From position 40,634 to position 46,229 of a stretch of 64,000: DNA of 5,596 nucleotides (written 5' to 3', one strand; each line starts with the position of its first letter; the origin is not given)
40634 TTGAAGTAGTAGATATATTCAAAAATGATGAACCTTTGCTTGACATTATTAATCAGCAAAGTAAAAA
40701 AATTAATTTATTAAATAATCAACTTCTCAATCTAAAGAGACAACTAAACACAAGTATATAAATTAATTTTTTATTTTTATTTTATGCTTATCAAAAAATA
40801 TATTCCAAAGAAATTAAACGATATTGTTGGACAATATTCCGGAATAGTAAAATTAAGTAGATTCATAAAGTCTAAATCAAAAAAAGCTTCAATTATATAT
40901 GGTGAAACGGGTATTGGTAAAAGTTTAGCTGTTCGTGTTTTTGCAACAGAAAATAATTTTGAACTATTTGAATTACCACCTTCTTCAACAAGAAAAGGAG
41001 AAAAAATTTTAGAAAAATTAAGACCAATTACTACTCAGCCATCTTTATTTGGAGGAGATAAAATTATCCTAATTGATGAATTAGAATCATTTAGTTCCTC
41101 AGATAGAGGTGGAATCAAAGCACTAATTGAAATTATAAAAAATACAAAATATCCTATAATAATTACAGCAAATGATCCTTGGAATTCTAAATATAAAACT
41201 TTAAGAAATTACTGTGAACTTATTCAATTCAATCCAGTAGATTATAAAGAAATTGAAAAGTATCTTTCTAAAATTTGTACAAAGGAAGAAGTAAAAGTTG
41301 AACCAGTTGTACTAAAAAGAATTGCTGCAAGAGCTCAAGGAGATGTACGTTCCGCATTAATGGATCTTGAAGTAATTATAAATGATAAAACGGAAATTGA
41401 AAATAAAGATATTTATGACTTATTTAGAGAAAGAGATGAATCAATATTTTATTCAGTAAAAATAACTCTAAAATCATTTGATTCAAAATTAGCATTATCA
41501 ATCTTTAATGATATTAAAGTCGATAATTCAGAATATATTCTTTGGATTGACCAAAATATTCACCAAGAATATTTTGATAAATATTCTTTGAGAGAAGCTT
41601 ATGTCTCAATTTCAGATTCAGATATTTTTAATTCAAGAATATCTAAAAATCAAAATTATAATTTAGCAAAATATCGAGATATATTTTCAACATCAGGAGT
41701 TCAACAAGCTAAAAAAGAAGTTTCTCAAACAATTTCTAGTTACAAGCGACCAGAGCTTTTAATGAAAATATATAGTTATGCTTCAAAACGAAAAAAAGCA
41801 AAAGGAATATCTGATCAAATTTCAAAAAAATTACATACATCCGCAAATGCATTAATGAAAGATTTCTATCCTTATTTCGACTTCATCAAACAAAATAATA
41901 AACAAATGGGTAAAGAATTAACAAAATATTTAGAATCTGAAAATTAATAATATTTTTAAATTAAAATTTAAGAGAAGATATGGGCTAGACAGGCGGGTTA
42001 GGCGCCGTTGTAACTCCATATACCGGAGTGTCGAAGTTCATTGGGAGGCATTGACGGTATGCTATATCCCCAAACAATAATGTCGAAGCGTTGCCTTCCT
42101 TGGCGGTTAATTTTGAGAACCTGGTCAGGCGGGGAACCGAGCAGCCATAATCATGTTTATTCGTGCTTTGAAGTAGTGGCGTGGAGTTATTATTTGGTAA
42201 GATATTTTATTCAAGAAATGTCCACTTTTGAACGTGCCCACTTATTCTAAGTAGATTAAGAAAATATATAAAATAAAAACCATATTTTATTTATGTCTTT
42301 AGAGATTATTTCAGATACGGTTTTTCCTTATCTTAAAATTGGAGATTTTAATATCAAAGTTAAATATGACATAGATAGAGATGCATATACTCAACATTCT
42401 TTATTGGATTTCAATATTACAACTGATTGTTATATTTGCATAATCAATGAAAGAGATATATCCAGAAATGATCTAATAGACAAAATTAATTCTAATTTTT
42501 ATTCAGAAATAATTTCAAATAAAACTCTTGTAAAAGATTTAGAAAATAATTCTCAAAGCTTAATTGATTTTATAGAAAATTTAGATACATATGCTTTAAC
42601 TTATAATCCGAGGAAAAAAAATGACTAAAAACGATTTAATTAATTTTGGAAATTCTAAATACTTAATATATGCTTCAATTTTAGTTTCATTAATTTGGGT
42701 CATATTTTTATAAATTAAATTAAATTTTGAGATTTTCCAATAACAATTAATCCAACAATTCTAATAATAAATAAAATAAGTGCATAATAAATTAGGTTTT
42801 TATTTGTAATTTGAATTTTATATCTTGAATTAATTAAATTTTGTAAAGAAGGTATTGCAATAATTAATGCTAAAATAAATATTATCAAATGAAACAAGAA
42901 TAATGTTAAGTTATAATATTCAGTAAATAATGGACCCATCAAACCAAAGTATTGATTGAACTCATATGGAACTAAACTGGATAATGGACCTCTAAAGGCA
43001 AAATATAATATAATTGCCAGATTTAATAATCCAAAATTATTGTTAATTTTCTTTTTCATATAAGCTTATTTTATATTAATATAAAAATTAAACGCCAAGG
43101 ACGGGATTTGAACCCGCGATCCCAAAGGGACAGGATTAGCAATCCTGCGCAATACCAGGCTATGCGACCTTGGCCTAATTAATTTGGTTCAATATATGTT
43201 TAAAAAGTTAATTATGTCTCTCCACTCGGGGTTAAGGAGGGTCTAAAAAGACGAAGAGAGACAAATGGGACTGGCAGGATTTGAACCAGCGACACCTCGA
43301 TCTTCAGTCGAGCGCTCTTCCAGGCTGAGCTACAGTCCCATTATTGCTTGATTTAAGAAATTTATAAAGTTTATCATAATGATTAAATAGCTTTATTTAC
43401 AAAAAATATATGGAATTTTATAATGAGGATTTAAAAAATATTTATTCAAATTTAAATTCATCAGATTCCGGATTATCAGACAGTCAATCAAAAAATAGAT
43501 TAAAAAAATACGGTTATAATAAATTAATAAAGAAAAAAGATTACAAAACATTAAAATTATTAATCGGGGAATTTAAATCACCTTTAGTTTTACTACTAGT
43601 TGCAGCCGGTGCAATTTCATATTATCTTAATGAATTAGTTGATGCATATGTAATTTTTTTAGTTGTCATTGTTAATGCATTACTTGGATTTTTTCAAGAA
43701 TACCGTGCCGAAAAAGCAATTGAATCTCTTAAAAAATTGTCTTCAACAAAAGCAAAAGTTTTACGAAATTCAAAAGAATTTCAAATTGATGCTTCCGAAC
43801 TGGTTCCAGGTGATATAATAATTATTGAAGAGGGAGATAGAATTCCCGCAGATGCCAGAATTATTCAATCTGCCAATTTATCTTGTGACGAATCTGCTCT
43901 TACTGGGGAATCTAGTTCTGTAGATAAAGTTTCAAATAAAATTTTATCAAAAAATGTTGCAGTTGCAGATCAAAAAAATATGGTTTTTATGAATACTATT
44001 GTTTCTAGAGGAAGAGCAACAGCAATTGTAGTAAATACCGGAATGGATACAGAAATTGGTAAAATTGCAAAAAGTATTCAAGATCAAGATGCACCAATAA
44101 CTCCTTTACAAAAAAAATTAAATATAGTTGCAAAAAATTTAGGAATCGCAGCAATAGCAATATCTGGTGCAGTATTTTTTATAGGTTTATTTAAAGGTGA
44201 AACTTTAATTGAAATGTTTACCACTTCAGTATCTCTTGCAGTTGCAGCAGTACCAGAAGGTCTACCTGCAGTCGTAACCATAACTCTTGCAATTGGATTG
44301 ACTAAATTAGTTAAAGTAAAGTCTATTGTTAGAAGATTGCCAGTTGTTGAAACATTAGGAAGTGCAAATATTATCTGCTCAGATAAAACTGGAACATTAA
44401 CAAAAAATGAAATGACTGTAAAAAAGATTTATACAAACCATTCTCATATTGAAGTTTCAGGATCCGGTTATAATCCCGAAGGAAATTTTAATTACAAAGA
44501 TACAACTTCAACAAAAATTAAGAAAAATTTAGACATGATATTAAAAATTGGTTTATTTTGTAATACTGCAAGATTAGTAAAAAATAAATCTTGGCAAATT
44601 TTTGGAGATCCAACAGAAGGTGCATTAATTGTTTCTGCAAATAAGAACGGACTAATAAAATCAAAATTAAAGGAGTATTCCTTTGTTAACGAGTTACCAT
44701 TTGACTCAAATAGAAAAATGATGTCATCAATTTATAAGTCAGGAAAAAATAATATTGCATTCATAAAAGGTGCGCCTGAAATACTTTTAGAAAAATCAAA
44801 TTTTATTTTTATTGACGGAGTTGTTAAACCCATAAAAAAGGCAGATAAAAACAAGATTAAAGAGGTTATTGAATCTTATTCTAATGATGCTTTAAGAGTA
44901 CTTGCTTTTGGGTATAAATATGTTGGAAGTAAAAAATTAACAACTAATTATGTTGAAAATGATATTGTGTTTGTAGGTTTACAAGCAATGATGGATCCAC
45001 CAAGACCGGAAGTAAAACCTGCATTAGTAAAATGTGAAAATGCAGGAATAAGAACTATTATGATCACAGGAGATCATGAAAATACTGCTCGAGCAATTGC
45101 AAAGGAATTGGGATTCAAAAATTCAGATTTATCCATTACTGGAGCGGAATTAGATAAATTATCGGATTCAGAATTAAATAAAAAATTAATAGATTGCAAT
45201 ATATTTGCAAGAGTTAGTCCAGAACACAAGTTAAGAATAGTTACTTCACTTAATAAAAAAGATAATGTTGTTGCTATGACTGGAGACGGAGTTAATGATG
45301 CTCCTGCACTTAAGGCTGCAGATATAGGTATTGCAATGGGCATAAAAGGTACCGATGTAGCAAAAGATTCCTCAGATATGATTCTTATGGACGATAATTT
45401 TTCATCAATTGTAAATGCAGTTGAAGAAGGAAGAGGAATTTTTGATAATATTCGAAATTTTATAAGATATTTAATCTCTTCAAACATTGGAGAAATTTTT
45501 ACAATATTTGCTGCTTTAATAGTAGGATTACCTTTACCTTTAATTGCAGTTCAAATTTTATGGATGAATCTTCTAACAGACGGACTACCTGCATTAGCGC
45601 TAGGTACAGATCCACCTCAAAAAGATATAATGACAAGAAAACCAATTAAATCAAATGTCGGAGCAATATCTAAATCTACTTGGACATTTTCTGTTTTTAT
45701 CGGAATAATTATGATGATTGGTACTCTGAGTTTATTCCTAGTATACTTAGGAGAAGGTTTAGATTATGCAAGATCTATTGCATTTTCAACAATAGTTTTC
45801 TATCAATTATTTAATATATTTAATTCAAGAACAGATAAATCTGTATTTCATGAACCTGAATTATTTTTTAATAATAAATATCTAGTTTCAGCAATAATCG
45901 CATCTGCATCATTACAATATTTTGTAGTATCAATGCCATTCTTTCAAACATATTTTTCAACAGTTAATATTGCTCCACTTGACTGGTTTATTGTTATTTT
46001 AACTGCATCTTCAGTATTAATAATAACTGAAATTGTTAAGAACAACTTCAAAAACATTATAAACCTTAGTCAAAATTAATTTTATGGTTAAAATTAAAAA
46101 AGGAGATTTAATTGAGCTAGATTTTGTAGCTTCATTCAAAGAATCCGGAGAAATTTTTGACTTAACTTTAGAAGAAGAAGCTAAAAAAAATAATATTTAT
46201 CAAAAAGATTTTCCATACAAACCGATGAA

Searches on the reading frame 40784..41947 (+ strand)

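Call 59: search_protein_families(library=pfam, proteins=[window:40784-41947:+], max_evalue=0.00001)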
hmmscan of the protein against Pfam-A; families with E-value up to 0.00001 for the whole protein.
window:40784-41947:+ (387 aa): 3 families
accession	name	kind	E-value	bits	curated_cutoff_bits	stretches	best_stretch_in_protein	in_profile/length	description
PF21960.2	RCF1-5-like_lid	-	1.4e-10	41.4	27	1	160-197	2-40/43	RCF1/5-like, AAA+ ATPase lid domain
PF00004.35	AAA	-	1.3e-09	39.1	21.2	1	37-147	2-126/131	ATPase family associated with various cellular activities (AAA)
PF25361.1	AAA_lid_RFC1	-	9.7e-07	28.6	34.9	1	155-206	2-53/59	RFC1-like, AAA+ ATPase lid domain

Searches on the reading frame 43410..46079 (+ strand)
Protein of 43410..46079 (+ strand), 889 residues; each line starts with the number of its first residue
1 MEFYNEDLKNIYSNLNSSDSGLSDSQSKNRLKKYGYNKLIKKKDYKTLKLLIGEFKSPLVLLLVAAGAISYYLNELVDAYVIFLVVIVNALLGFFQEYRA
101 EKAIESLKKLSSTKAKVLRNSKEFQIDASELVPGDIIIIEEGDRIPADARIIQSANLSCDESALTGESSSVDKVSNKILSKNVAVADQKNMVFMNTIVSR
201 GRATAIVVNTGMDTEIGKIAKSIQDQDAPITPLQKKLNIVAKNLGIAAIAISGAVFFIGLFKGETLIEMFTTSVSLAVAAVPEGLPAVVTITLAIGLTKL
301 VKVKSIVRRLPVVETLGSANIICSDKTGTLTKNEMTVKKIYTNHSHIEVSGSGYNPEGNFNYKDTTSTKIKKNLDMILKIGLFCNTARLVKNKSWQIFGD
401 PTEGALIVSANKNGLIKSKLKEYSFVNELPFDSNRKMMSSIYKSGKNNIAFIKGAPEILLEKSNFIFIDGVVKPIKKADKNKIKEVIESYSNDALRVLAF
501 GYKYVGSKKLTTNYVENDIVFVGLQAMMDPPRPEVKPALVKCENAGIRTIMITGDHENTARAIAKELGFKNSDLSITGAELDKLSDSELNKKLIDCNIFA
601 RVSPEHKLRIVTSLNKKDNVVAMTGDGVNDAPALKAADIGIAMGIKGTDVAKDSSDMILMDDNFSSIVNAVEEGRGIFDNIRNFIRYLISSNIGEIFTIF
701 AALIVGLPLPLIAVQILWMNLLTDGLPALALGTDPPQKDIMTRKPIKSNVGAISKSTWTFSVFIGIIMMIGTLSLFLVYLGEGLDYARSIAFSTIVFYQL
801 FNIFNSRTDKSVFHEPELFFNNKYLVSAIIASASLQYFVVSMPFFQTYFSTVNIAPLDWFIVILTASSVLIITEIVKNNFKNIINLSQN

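Call 59: search_protein_families(library=pfam, proteins=[window:43410-46079:+], max_evalue=0.00001)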
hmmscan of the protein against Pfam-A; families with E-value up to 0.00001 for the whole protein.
window:43410-46079:+ (889 aa): 5 families
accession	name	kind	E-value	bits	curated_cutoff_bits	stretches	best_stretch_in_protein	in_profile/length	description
PF00122.25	E1-E2_ATPase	-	4.7e-56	189.6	28.1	1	110-302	2-180/181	E1-E2 ATPase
PF00689.26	Cation_ATPase_C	-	1.4e-48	165.4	27.3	1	708-877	1-173/175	Cation transporting ATPase, C-terminus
PF13246.12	Cation_ATPase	-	8.1e-21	74.3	21.7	1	383-465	2-90/91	Cation transport ATPase (P-type)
PF00702.32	Hydrolase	-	1.8e-20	74.6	26.4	1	473-638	30-191/191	haloacid dehalogenase-like hydrolase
PF00690.31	Cation_ATPase_N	-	2e-14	53.4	20.4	1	4-70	2-69/69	Cation transporter/ATPase, N-terminus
